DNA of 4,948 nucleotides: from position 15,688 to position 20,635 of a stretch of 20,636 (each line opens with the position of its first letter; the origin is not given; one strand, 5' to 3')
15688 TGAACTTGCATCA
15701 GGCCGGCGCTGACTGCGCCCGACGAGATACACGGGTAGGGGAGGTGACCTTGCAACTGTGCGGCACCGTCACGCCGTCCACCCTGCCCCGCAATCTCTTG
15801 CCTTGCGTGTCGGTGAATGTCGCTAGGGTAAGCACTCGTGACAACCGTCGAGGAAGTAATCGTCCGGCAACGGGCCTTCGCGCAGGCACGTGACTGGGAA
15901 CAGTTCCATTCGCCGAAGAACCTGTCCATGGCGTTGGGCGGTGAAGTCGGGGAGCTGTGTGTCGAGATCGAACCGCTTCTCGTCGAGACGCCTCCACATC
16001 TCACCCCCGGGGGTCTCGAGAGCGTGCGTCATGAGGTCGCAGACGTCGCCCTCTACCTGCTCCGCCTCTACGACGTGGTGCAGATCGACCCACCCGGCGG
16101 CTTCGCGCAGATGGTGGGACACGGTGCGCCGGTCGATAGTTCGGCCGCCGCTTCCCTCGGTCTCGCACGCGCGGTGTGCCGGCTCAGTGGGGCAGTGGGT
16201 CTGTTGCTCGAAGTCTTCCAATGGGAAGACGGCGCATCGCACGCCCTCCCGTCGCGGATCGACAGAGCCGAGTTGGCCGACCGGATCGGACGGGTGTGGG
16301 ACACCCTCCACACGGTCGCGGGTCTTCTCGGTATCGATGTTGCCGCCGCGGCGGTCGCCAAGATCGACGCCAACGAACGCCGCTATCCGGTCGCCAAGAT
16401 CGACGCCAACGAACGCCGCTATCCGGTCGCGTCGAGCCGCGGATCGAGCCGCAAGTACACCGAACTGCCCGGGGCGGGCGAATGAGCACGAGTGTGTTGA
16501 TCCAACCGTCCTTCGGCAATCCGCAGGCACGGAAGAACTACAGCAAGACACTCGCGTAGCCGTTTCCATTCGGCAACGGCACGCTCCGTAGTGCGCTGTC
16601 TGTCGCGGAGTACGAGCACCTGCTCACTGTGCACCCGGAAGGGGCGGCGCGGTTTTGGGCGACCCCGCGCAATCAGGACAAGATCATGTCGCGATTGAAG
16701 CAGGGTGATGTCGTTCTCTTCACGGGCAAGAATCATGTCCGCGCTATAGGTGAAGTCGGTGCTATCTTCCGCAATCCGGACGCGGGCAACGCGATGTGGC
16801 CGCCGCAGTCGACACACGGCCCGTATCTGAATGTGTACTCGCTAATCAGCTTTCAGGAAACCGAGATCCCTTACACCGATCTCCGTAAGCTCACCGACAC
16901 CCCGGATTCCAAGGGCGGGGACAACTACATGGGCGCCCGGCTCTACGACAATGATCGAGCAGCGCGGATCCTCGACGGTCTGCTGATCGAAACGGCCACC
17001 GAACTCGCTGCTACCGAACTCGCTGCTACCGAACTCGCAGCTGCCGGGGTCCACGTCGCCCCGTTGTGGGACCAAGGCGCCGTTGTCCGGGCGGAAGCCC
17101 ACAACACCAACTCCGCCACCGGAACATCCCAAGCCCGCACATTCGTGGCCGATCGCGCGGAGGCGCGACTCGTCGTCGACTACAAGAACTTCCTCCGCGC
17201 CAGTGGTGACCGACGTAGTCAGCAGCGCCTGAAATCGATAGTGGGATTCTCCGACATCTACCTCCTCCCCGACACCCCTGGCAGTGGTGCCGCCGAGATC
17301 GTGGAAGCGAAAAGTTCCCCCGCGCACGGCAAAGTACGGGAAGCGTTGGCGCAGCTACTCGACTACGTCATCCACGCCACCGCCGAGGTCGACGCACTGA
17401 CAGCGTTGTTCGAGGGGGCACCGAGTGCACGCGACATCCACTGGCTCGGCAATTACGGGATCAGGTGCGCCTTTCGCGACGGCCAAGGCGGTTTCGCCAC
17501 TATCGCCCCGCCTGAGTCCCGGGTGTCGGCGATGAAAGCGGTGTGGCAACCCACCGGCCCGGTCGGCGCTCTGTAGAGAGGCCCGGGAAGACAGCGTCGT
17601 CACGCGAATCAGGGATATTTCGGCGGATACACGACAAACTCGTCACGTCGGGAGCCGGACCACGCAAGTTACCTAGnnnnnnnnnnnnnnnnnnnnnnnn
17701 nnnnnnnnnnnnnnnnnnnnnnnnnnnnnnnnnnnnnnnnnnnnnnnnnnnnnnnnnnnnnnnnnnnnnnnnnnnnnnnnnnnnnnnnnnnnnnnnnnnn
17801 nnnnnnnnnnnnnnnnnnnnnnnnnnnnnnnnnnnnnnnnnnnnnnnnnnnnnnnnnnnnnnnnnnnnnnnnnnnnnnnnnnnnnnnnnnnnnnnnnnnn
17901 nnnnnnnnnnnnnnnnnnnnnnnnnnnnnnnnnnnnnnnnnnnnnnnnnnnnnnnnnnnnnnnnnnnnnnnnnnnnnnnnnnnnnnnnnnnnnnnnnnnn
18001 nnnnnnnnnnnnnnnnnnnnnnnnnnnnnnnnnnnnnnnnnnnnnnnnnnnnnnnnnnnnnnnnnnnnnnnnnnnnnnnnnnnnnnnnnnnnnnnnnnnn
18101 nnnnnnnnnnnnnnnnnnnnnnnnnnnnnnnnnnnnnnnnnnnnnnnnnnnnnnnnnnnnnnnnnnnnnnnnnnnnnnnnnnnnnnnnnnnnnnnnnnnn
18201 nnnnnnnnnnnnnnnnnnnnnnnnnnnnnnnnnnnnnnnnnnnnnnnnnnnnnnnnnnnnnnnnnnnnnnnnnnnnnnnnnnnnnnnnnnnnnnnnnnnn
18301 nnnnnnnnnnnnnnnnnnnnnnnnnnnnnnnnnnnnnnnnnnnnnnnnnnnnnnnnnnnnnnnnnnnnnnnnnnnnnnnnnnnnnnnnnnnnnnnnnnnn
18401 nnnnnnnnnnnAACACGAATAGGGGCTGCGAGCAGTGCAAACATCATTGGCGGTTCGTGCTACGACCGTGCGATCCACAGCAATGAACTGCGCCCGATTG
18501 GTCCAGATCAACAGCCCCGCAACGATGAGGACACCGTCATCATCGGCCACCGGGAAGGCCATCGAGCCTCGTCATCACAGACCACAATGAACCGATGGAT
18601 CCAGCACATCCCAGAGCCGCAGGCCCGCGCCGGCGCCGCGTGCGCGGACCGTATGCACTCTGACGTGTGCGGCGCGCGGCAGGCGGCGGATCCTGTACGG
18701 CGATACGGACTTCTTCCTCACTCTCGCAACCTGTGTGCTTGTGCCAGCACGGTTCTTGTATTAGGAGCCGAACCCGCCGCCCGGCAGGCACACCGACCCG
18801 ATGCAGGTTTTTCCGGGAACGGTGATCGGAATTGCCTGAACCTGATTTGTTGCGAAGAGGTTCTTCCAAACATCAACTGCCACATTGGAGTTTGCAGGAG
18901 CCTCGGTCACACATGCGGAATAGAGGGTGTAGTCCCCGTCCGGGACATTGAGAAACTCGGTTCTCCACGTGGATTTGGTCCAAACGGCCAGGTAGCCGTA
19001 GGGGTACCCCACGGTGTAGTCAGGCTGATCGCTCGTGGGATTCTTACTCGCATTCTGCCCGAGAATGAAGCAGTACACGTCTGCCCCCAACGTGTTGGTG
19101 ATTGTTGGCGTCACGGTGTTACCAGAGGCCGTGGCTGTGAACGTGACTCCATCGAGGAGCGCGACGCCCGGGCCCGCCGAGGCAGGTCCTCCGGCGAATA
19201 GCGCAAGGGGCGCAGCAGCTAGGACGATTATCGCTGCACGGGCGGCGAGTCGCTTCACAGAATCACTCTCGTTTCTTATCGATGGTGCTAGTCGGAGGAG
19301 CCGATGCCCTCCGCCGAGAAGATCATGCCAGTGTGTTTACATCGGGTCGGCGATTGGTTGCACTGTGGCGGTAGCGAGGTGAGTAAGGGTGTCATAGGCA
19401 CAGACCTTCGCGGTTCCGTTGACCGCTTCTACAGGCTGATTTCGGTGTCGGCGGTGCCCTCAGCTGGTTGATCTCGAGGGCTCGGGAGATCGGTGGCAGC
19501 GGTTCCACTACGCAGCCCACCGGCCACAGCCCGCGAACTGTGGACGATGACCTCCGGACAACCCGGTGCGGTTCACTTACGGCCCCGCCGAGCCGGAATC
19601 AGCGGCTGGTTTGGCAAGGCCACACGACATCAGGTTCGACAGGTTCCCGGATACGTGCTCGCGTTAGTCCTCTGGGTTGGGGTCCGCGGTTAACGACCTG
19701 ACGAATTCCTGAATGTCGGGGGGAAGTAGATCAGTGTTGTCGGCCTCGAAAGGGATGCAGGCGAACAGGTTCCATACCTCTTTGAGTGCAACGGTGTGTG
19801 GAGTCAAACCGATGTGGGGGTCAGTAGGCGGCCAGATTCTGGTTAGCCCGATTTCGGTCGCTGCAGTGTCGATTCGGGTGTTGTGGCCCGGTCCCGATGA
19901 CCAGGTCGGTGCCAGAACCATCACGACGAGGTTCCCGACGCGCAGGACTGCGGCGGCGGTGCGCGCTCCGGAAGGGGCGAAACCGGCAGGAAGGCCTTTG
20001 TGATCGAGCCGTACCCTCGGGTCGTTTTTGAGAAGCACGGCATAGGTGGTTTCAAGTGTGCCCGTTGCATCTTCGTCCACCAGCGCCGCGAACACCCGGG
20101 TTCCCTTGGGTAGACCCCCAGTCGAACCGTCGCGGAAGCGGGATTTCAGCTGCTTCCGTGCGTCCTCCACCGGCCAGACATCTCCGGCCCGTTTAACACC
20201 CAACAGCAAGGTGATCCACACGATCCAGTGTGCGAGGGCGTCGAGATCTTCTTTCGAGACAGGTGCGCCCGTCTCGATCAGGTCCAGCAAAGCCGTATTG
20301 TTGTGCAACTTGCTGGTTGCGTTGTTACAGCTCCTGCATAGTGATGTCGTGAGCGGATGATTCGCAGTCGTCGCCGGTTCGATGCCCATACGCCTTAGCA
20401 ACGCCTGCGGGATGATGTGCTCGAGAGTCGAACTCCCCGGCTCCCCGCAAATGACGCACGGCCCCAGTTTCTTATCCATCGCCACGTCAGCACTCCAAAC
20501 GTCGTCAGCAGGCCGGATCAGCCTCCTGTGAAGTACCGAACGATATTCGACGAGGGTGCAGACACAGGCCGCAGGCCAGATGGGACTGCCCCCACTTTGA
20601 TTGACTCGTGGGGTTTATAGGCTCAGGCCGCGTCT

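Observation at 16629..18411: Two adjacent genes share a paralogous ~80-aa N-terminal reader-like domain with different C-terminal partners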

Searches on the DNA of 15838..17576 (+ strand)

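Call 73: search_dna_similar(query=window:15838-17576:+, collection=plasmids, mode=distant, max_rows=15)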
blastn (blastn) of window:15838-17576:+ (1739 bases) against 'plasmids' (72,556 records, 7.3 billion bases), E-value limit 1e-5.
Records with a match: 7; places in all: 10; records where one place covers at least 80% of the query: 1.
Best place of each record, by identity: 90-95% 2; 80-90% 4; 60-80% 1.
By first word of the organism name: Rhodococcus 5; Nonomuraea 1; Halomonas 1.
By predicted mobility (MOB-suite, as given by PLSDB): non-mobilizable 7.
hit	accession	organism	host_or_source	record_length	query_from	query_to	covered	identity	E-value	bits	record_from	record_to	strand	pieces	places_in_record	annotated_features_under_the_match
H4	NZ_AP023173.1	Rhodococcus qingshengii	-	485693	1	1739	100%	87.5%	0e+0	2189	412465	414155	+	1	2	hypothetical protein (x2)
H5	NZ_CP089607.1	Rhodococcus qingshengii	cell culture,activated sludge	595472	17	716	27%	91.6%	1e-110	657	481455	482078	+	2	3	hypothetical protein | DUF5677 domain-containing protein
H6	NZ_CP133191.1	Rhodococcus erythropolis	Spring wheat plant ( Triticum aestivum ...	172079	59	149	5%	87.9%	3e-22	115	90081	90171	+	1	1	none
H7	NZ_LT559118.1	Nonomuraea gerenzanensis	-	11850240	28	120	5%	77.4%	1e-9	74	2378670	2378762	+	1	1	none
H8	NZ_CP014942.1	Rhodococcus sp. BH4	cell culture,sludge of membrane ...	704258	59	140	5%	85.4%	3e-16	95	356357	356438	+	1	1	none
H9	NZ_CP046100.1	Rhodococcus sp. AQ5-07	Metagenomic Assembly,Chronically low ...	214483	59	123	4%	90.8%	4e-15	92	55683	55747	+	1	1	none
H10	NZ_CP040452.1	Halomonas sp. PA16-9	-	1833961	52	109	3%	87.9%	1e-8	71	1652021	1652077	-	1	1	none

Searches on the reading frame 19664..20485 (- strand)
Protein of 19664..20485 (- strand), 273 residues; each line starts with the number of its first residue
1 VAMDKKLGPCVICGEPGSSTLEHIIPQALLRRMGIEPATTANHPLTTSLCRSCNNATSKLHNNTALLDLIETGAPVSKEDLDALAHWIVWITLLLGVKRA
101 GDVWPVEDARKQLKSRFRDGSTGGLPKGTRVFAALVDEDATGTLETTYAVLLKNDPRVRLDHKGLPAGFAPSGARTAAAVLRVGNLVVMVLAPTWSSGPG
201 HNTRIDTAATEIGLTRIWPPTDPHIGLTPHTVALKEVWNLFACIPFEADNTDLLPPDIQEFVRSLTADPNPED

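Call 5: search_protein_families(library=pfam, proteins=[window:19664-20485:-], max_evalue=0.1)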
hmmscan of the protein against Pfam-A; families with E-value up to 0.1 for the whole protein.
window:19664-20485:- (273 aa): 2 families
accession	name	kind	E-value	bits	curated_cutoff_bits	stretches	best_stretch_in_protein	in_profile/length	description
PF14279.12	HNH_5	-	0.0084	16.5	27.5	1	10-56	1-42/56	HNH endonuclease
PF01844.29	HNH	-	0.017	15.7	21.4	0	10-57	1-44/47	HNH endonuclease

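Call 6: search_protein_families(library=padloc, proteins=[window:19664-20485:-], max_evalue=0.1)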
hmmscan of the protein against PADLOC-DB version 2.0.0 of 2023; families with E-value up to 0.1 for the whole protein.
window:19664-20485:- (273 aa): 4 families
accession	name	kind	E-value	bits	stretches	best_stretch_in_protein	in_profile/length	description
PDLC04248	PDC-M01B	-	0.026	12.4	1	6-61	33-82/216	-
PDLC04260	PDC-M01B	-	0.039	11.5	1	188-228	179-219/286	-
PDLC04270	PDC-M01B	-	0.061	10.7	1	3-35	91-124/280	-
PDLC04251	PDC-M01B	-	0.099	10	0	8-60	99-145/279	-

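Call 51: search_protein_families(library=ncbifam, proteins=[window:19664-20485:-], max_evalue=0.01)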
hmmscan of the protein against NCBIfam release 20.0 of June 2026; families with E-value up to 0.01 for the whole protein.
window:19664-20485:- (273 aa): 0 families
